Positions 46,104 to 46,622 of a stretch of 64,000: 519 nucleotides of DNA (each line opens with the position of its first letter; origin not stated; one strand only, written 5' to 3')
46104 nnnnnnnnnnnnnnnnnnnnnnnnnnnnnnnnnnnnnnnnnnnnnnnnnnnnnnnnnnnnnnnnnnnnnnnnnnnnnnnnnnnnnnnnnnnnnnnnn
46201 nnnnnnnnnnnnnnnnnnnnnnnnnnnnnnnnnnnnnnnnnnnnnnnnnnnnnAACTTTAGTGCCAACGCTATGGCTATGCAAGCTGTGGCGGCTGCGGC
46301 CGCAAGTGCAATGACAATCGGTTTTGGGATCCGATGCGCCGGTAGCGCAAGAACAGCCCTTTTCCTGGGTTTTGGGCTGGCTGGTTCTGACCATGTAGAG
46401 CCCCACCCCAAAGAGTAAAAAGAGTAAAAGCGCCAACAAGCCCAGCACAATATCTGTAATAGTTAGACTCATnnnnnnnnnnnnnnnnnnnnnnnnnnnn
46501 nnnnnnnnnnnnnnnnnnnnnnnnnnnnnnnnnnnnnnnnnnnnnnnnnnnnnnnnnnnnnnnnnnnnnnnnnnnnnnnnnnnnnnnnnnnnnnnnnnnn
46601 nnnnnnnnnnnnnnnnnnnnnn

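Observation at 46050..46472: Tandem paralogous small TM peptides with Cys/His-rich tails next to the REP-flanked recombinase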

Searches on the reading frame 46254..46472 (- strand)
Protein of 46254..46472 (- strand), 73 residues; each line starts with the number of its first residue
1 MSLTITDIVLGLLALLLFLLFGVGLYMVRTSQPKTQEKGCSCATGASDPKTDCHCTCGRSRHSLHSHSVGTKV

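Call 3: search_protein_families(library=pfam, proteins=[window:46254-46472:-], max_evalue=10)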
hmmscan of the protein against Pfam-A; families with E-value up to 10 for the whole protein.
seq(73 aa): 1 family
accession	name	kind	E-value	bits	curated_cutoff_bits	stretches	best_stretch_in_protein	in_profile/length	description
PF12669.12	FeoB_associated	-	1.1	10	27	1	8-54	4-44/44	FeoB-associated Cys-rich membrane protein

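Call 4: search_protein_families(library=ncbifam, proteins=[window:46254-46472:-], max_evalue=10)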
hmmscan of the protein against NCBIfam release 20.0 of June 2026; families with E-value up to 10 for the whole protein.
seq(73 aa): 0 families

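Call 6: find_homologous_proteins(query=window:46254-46472:-, max_evalue=1)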
Query seq(73 aa) (73 aa): 1 proteins with E <= 1 among 2 candidates.
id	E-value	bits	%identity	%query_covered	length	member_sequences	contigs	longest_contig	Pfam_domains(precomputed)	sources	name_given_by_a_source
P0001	4.8e-42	158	100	100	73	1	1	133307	-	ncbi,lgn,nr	ncbi:MAG: hypothetical protein HZC14_01010 [Candidatus Niyogibacteria bacterium]|nr:hypothetical pro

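Call 9: find_encoding_contigs(protein=window:46254-46472:-, flank=5000, max_places=6)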
Protein seq(73 aa) (73 aa): 1 contig read that carries it; 1 place shown.
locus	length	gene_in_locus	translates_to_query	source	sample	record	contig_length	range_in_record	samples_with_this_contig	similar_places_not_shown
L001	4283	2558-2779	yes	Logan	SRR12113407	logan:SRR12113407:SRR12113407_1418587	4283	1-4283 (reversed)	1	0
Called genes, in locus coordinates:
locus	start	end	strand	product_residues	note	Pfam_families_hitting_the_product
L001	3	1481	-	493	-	?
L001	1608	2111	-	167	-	PF01936:NYN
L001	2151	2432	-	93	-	PF00312:Ribosomal_S15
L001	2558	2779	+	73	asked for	-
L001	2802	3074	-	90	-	-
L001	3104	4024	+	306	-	PF02899:Phage_int_SAM_1, PF13102:Phage_int_SAM_5 (weak), PF13495:Phage_int_SAM_4, PF00589:Phage_integrase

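Call 15: search_protein_representatives(protein=window:46254-46472:-)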
Query: 73 residues. Proteins with E-value up to 0.001 (for the whole library): 2; up to 1e-10: 2; up to 1e-30: 1. The best 2 are listed.
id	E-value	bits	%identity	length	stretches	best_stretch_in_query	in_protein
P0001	1.5e-42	158.1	100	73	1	1-73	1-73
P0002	1.9e-11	59.7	56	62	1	9-66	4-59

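Call 18: find_encoding_contigs(protein=P0002, flank=5000, max_places=6)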
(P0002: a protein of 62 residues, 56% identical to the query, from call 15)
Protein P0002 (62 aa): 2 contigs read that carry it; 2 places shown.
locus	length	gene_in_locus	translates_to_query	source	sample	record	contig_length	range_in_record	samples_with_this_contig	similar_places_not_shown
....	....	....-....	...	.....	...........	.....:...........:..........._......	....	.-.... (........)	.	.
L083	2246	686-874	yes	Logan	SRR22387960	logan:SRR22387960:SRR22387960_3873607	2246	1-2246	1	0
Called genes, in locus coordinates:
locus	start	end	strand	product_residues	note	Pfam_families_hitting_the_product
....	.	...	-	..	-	?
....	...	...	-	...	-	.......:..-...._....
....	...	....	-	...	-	-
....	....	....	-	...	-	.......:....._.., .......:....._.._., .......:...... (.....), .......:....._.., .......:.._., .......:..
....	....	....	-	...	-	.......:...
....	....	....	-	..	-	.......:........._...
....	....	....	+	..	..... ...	-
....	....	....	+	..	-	-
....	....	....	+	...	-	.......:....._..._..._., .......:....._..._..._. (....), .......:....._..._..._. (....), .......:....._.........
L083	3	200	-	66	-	?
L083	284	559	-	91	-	PF00312:Ribosomal_S15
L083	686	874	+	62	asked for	-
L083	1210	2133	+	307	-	PF02899:Phage_int_SAM_1, PF13102:Phage_int_SAM_5 (weak), PF13495:Phage_int_SAM_4 (weak), PF00589:Phage_integrase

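Call 29: find_related_loci(query=A2, collection=metagenome_contigs, flank=3000)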
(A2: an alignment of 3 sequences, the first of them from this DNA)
Query A2 (73 aa) in metagenome_contigs; peptide patterns used: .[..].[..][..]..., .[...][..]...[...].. (x = any residue, [..] = any of these).
94 stretches matched a pattern, but none encodes a relative of the query by tblastn (E <= 1e-3).

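Call 36: search_protein_families(library=phrogs, proteins=[window:46254-46472:-], max_evalue=10)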
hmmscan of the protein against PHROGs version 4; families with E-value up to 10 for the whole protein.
seq(73 aa): 0 families

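Call 37: search_protein_families(library=padloc, proteins=[window:46254-46472:-], max_evalue=10)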
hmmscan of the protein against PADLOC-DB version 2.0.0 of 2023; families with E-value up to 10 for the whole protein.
seq(73 aa): 0 families

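Call 52: search_solved_structures(query=A2, max_evalue=10)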
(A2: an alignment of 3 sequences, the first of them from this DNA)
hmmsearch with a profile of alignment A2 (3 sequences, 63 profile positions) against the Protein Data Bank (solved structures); distinct sequences matched with E-value up to 10: 0.

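Call 54: search_dna_similar(query=window:46254-46472:-, collection=phages, mode=protein, max_evalue=1)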
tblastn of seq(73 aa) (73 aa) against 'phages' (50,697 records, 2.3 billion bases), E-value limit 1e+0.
No match.

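Call 57: find_related_loci(query=A2, collection=viral_contigs, flank=3000)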
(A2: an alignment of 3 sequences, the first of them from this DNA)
Query A2 (73 aa) in viral_contigs; peptide patterns used: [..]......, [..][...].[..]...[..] (x = any residue, [..] = any of these).
139 stretches matched a pattern, but none encodes a relative of the query by tblastn (E <= 1e-3).

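Call 61: predict_structure(alignment_id=A2)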
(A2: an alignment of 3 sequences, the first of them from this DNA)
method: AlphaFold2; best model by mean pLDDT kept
length: 73 residues; sequences in the alignment: 3
mean_pLDDT: 60.2   pTM: 0.33
mean pLDDT of the five models: 60.2, 58.4, 58.4, 57.2, 55.2
residues with pLDDT >= 90: 8; 70-90: 13; 50-70: 20; < 50: 32
segments of 3 or more residues with pLDDT < 50: 32-40, 43-53, 58-63, 70-73
pLDDT, mean of each block of 10 residues (from residue 1): 78 90 68 46 47 49 50 37
secondary structure, 60 per line:
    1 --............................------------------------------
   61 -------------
elements in order: H3-30
